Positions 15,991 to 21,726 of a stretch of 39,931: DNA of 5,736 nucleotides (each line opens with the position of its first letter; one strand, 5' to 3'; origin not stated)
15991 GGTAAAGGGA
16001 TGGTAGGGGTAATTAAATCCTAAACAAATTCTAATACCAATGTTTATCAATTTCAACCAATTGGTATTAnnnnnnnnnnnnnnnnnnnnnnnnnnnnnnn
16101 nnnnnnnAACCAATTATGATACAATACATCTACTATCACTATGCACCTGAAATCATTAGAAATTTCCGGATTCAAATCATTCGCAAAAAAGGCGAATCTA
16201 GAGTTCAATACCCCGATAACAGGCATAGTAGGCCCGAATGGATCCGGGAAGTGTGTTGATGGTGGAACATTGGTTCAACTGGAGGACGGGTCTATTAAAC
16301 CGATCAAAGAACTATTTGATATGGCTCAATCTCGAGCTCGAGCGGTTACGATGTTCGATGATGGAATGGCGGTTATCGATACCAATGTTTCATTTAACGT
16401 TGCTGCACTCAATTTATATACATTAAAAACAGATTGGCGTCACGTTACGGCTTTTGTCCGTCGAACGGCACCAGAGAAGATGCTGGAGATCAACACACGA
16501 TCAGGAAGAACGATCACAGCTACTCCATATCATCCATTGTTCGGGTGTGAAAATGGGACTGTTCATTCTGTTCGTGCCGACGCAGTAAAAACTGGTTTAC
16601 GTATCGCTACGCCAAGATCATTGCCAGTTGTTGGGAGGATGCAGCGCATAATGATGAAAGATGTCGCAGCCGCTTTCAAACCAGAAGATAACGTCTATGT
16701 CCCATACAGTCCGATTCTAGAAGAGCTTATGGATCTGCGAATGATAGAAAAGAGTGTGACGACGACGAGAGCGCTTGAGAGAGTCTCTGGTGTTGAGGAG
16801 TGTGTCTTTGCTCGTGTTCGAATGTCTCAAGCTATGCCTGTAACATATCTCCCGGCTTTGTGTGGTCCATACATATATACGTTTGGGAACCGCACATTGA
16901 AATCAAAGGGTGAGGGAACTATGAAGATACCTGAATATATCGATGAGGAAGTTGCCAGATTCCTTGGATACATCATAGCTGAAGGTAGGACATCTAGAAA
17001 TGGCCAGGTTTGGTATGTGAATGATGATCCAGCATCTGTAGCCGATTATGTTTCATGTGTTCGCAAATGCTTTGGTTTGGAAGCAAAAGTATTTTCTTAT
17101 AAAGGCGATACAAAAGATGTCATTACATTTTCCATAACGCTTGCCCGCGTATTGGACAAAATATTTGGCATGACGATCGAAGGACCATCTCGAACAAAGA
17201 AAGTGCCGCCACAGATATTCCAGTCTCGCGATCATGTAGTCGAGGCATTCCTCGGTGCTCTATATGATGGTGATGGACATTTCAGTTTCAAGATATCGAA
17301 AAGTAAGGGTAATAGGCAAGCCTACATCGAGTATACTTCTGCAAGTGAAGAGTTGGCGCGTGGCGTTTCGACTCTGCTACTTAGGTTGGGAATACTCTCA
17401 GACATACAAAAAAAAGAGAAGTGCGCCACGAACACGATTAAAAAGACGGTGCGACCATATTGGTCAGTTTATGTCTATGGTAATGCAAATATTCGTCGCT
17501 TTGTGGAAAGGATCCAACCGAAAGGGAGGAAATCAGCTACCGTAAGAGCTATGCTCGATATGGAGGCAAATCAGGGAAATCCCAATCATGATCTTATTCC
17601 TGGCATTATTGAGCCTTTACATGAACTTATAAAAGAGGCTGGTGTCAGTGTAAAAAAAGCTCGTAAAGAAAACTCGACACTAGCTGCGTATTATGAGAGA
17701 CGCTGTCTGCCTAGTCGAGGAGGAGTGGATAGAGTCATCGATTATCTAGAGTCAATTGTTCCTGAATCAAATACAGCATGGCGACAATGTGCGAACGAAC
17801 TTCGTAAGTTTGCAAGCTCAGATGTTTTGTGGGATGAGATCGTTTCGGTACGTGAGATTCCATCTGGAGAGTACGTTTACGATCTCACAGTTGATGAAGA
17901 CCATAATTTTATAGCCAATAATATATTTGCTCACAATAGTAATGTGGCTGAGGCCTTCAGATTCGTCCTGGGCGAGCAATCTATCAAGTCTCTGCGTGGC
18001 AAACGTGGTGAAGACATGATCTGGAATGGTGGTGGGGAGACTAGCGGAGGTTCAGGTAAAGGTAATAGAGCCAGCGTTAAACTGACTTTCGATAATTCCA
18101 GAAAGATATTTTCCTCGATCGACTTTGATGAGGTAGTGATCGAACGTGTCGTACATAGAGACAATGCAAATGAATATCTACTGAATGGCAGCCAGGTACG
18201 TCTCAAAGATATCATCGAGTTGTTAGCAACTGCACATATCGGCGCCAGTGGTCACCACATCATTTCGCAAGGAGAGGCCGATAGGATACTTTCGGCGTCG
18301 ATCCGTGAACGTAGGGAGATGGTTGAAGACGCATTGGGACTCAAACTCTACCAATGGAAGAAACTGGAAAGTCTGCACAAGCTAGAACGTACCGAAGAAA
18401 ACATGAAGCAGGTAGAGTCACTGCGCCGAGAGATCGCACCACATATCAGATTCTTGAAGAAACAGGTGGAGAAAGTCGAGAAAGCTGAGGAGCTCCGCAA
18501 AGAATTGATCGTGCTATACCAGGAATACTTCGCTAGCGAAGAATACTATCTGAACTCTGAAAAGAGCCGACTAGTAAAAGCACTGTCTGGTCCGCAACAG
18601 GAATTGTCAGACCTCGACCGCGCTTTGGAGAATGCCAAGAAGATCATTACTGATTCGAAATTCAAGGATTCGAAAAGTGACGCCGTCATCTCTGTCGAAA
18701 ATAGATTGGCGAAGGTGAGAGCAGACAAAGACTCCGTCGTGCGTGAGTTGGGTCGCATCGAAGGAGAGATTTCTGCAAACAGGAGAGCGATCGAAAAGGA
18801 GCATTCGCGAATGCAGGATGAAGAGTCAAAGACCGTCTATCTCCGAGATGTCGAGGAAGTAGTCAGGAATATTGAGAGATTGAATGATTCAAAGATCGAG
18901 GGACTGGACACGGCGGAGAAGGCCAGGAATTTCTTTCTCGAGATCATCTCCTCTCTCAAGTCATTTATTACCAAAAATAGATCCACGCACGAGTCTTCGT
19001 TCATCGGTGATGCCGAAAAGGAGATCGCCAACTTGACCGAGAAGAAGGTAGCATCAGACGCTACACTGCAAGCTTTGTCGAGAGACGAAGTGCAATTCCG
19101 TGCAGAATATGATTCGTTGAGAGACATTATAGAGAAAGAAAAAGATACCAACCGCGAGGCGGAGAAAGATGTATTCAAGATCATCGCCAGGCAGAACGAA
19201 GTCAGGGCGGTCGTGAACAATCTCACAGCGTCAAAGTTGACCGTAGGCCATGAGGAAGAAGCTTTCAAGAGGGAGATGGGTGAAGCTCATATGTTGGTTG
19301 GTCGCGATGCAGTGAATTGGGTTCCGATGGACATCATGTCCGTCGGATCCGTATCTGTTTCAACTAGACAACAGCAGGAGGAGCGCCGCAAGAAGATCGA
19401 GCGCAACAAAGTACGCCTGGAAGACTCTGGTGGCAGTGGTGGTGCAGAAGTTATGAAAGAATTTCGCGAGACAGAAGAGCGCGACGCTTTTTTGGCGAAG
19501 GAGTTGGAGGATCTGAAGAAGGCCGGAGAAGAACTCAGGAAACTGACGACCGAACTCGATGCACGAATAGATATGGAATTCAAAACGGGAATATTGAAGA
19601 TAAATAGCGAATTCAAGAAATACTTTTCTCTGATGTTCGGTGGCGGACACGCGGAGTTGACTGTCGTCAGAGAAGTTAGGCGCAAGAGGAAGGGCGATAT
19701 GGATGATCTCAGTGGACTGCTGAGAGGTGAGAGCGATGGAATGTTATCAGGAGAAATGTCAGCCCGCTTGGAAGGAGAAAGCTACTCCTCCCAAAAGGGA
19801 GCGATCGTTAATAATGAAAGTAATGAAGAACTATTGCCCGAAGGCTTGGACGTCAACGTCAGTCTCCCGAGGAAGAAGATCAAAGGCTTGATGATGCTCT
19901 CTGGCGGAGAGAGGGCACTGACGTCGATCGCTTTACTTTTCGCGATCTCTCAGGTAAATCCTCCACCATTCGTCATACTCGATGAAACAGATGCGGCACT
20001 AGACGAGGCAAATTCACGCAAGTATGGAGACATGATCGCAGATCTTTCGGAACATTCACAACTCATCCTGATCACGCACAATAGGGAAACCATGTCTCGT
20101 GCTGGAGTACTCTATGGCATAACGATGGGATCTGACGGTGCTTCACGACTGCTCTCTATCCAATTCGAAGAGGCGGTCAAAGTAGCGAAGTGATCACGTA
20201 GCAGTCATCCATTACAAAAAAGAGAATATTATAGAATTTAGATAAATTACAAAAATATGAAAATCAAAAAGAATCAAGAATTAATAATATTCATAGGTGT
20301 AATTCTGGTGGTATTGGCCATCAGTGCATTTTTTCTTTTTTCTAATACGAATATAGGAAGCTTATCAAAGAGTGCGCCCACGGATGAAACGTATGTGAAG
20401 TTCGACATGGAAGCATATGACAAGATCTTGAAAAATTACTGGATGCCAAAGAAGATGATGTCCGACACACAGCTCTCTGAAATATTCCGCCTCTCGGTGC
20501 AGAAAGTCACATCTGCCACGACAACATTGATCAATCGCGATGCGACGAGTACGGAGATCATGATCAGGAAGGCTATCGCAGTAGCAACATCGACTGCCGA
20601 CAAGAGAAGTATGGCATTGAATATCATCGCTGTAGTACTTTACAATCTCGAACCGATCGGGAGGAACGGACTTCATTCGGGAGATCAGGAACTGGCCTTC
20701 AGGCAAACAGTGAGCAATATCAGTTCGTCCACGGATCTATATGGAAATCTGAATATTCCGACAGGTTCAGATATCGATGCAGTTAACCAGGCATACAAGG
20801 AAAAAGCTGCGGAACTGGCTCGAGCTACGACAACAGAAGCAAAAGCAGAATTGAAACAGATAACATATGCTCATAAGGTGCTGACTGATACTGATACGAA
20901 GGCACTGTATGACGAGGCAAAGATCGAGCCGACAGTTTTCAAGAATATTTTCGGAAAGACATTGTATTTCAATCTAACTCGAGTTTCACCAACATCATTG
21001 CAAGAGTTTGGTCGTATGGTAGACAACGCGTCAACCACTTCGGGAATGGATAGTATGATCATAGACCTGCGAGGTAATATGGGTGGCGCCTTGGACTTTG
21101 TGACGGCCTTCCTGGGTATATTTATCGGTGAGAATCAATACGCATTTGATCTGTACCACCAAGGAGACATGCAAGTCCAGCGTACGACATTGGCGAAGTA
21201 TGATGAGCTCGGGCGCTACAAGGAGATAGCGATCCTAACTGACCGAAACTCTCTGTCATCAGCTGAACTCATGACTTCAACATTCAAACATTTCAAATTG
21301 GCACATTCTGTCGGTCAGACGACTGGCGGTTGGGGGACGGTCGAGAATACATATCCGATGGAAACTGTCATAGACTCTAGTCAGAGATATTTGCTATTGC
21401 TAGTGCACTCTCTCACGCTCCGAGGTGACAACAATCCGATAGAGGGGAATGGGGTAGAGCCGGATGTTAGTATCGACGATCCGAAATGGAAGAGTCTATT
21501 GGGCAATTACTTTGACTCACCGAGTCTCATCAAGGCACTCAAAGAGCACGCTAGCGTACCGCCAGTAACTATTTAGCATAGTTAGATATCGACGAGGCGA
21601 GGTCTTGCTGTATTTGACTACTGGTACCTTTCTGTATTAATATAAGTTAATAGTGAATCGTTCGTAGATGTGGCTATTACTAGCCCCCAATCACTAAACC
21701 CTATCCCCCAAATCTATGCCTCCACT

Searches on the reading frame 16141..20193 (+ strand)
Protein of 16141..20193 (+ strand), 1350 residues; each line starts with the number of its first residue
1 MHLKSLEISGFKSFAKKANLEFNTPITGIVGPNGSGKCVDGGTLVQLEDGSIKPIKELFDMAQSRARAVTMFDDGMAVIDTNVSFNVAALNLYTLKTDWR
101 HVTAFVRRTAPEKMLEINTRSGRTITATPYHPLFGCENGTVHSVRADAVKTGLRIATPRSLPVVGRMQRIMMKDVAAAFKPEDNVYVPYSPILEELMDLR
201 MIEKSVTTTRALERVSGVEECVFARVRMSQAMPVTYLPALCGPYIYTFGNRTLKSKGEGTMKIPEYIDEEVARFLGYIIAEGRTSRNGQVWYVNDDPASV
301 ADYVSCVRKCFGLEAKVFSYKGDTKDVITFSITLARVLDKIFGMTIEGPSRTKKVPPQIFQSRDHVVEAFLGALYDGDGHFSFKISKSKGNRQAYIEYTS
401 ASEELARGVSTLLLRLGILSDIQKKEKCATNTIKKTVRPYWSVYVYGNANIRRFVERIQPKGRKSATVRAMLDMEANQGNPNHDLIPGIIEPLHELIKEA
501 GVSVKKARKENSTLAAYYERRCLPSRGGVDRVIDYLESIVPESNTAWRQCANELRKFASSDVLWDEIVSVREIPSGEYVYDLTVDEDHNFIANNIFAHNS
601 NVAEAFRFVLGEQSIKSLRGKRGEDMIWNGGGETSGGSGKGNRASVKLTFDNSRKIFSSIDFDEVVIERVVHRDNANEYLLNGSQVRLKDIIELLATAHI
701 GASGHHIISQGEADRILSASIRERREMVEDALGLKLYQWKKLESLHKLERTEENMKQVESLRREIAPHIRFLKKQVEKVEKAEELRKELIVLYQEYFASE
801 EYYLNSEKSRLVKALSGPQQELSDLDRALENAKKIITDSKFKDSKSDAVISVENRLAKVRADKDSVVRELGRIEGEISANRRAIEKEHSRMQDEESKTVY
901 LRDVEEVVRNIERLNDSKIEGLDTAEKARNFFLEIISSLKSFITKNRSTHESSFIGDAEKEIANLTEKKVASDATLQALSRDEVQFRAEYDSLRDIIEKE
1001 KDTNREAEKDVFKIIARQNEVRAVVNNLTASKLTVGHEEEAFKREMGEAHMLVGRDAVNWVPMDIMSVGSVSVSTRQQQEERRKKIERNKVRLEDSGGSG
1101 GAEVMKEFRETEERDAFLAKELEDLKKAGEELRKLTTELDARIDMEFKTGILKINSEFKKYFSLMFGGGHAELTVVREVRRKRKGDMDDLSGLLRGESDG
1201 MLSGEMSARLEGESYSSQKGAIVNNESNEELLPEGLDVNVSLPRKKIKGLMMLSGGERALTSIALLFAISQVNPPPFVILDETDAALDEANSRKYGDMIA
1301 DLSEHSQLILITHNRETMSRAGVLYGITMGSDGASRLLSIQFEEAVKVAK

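Call 44: search_protein_families(library=pfam, proteins=[window:16141-20193:+], max_evalue=0.001)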
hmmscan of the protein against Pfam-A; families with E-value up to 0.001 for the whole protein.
window:16141-20193:+ (1350 aa): 5 families
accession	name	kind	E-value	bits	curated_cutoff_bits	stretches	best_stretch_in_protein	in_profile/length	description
PF02463.25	SMC_N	-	6.8e-57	192.8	40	2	600-1334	38-218/220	RecF/RecN/SMC N terminal domain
PF14890.11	Intein_splicing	-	6.4e-26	91.4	35.8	1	45-599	1-155/155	Intein splicing domain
PF14528.11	LAGLIDADG_3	-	3e-18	66.3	22.5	1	367-458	3-81/82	LAGLIDADG-like domain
PF13476.12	AAA_23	-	2.6e-07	31.9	27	1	5-37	1-32/201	AAA domain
PF00005.33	ABC_tran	-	0.00095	20.2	25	0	26-47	13-34/137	ABC transporter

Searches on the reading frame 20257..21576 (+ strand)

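Call 44: search_protein_families(library=pfam, proteins=[window:20257-21576:+], max_evalue=0.001)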
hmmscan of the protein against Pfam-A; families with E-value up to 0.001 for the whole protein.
window:20257-21576:+ (439 aa): 2 families
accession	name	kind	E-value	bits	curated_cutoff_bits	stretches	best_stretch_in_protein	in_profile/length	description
PF03572.23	Peptidase_S41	-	2.6e-21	76.3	24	1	236-405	3-164/165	Peptidase family S41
PF00226.36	DnaJ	-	2.9e-06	27.7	27.8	1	160-219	1-63/63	DnaJ domain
